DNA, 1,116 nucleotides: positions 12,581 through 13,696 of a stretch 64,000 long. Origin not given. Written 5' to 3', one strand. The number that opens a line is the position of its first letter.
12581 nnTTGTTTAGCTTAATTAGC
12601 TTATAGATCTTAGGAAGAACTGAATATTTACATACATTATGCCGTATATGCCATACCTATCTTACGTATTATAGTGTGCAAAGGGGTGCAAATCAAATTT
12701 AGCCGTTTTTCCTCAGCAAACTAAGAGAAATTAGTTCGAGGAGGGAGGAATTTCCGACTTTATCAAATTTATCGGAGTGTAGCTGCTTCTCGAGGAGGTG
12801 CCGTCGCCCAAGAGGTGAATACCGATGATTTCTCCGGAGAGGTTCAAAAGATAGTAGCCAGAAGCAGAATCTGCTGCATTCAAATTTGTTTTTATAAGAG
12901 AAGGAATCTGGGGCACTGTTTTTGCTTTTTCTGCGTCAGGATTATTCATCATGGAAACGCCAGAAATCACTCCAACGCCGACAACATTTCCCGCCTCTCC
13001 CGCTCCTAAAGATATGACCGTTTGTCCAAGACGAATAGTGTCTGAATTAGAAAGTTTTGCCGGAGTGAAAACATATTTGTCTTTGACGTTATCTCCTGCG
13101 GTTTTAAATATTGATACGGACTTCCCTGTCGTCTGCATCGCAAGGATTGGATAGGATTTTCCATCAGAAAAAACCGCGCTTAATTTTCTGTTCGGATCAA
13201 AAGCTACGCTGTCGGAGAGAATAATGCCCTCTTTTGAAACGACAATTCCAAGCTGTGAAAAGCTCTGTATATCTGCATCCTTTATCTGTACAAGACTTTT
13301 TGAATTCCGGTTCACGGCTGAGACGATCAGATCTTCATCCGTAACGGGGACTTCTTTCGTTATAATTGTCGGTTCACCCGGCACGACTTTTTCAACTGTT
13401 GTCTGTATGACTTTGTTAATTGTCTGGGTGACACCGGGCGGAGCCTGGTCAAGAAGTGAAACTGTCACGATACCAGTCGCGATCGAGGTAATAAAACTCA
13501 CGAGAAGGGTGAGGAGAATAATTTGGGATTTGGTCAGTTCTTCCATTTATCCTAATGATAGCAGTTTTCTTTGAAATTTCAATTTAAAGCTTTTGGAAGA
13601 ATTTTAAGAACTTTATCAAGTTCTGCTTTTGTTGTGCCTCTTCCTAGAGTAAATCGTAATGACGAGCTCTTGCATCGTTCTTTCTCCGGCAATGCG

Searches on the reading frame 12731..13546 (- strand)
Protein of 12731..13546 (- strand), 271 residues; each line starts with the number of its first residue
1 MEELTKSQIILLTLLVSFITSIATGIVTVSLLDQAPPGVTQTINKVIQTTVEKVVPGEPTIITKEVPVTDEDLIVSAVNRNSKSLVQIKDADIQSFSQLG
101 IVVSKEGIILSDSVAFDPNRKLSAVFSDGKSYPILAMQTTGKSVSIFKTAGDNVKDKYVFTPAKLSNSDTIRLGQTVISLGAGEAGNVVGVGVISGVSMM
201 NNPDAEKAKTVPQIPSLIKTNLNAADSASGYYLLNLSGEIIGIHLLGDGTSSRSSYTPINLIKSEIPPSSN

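Call 42: search_protein_families(library=pfam, proteins=[window:12731-13546:-], max_evalue=0.001)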
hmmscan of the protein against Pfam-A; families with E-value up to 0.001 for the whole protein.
window:12731-13546:- (271 aa): 1 family
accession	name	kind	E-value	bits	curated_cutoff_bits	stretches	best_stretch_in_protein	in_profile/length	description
PF13365.12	Trypsin_2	-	1.9e-08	35.6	27.6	1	100-243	3-144/144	Trypsin-like peptidase domain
